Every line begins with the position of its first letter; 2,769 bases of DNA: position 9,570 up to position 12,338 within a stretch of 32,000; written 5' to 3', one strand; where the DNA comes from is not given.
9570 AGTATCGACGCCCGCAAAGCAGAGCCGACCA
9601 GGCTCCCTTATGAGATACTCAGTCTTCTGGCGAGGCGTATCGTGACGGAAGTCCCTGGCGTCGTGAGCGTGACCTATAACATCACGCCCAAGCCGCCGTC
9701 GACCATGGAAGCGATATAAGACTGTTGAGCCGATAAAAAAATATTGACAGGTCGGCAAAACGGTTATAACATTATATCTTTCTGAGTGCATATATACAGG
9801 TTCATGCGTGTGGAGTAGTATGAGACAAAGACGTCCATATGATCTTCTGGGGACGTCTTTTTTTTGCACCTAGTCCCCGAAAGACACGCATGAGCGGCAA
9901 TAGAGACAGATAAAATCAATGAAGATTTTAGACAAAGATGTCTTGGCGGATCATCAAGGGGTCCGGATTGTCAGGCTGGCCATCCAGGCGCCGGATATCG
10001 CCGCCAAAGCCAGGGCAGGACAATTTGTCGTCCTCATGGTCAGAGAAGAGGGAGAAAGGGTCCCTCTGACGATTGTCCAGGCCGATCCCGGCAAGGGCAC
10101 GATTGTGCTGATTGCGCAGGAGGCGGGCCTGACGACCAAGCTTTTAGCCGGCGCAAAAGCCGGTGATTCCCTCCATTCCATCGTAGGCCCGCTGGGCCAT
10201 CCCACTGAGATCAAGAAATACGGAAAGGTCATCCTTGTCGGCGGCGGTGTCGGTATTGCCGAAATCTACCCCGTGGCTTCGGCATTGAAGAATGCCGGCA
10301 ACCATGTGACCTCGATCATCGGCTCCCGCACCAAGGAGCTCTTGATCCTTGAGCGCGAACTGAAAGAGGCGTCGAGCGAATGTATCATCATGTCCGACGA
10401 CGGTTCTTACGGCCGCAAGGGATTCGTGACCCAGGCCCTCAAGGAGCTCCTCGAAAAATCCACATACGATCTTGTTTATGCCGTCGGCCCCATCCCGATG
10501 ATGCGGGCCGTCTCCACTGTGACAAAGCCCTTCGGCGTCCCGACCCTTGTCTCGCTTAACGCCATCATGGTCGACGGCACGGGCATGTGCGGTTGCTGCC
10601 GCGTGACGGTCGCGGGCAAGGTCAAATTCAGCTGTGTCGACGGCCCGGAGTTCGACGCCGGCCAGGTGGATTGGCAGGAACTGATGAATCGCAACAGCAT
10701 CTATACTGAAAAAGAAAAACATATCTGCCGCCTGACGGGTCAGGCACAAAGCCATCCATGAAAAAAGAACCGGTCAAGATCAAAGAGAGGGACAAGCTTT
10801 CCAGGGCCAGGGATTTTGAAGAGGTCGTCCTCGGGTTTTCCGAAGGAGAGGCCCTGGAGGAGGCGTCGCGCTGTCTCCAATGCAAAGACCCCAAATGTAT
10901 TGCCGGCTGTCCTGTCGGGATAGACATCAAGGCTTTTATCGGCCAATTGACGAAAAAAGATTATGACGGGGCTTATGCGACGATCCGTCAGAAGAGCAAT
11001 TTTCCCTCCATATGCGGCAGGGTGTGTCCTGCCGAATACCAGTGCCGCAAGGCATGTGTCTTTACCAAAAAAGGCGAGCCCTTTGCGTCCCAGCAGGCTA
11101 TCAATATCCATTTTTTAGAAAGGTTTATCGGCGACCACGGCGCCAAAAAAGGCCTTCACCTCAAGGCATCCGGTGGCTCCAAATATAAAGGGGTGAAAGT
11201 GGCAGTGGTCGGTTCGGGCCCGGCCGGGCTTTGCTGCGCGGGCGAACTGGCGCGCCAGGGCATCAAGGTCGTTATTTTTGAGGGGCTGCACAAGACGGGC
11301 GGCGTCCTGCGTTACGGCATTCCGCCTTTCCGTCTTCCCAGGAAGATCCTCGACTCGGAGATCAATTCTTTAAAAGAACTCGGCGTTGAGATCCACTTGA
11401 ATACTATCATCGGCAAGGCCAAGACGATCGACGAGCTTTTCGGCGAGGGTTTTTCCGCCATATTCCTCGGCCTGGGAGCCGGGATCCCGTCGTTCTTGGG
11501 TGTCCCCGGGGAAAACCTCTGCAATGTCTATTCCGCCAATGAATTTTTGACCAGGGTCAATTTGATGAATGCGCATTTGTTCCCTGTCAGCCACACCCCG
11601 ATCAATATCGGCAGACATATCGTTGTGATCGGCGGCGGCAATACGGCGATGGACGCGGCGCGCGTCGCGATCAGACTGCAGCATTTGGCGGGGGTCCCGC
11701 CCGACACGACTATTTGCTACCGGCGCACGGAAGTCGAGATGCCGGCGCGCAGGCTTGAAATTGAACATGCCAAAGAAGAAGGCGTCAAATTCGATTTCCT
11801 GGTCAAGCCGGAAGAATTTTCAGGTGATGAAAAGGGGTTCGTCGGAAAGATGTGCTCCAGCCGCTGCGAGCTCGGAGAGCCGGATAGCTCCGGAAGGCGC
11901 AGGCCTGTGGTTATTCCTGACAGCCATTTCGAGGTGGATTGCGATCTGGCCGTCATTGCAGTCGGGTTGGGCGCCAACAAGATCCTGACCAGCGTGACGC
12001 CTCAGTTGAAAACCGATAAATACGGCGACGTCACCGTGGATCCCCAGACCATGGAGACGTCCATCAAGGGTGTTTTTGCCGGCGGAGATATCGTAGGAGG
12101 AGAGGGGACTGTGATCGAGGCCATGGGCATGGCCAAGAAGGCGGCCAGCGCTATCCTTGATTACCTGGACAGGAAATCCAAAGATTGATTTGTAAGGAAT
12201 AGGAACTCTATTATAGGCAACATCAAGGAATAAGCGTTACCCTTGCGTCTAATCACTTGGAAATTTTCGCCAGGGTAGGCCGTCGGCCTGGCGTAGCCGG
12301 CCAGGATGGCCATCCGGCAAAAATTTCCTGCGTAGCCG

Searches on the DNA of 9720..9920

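Call 75: search_rna_families(source=window, start=9720, end=9920, threshold=evalue, max_evalue=10)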
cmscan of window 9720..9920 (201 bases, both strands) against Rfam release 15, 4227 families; matches with E-value up to 10: 8.
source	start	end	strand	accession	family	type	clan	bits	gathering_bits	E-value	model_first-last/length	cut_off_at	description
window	9825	9867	+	RF00489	ctRNA_p42d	Gene; antisense;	-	17.8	50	0.18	1-46/46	no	ctRNA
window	9764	9863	+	RF02449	ncr1015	Gene; sRNA;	-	17.6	60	3.3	1-121/121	no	Bacillus sRNA ncr1015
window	9814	9862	+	RF01743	leu-phe_leader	Cis-reg; leader;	-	17.1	70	1.3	1-162/162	no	leu/phe leader RNA from Lactococcus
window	9765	9865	+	RF01859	Phe_leader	Cis-reg; leader;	-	16.2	55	2.1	1-125/125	no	Phenylalanine leader peptide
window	9757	9865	+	RF00515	PyrR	Cis-reg;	-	16.2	54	4.8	1-115/115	no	PyrR binding site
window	9820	9891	-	RF02063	STnc350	Gene; sRNA;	-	15.4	60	1.6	1-68/68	no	Salmonella enterica sRNA STnc350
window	9829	9899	-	RF00805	mir-351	Gene; miRNA;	-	14.7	70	1.6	1-75/75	no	mir-351 microRNA precursor family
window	9733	9857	+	RF00625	P11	Gene;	-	11.5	70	1.8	1-139/139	no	Pseudomonas sRNA P11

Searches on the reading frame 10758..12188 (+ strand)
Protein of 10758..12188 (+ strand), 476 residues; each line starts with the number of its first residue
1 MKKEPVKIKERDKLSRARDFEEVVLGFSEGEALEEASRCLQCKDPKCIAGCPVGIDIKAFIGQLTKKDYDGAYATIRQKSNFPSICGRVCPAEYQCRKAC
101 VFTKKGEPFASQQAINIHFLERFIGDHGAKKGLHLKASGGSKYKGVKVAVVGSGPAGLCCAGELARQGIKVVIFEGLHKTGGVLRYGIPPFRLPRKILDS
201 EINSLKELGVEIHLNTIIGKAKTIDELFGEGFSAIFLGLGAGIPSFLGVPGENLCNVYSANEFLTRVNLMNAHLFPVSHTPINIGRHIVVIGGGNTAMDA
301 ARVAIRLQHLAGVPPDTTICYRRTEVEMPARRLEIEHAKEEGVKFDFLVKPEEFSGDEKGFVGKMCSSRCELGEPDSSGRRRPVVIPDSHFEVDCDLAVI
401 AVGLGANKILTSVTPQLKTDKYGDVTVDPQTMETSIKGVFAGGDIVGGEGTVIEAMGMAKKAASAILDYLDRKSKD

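Call 13: search_protein_families(library=pfam, proteins=[window:10758-12188:+])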
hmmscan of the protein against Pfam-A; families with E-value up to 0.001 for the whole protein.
window:10758-12188:+ (476 aa): 12 families
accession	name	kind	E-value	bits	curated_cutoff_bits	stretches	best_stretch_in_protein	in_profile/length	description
PF14691.11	Fer4_20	-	4.3e-37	126.8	25.8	1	16-131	1-111/113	Dihydroprymidine dehydrogenase domain II, 4Fe-4S cluster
PF07992.20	Pyr_redox_2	-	6.9e-31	108.2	26.1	1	147-458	2-290/291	Pyridine nucleotide-disulphide oxidoreductase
PF00070.33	Pyr_redox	-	7e-10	39.7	22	0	287-360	1-72/82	Pyridine nucleotide-disulphide oxidoreductase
PF13738.12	Pyr_redox_3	-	3e-09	37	30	0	150-176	2-29/305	Pyridine nucleotide-disulphide oxidoreductase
PF13450.12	NAD_binding_8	-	4.3e-07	30.6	21.9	1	150-184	1-35/68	NAD(P)-binding Rossmann-like domain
PF01494.25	FAD_binding_3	-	3.9e-06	26.8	22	1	146-179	2-35/349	FAD binding domain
PF00890.30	FAD_binding_2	-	6.7e-06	26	20.4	1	148-183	2-37/414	FAD binding domain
PF01946.23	Thi4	-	1.4e-05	24.9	26.2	1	142-185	14-58/235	Thi4 family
PF12831.13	FAD_oxidored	-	1.9e-05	24.6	27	1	148-184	2-38/416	FAD dependent oxidoreductase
PF01134.28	GIDA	-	9.6e-05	22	22.1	0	147-184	1-36/391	Glucose inhibited division protein A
PF03486.20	HI0933_like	-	0.00014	21.9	50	1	147-181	2-36/244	HI0933-like protein Rossmann domain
PF01266.30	DAO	-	0.00018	21.6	27.9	1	147-175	1-29/353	FAD dependent oxidoreductase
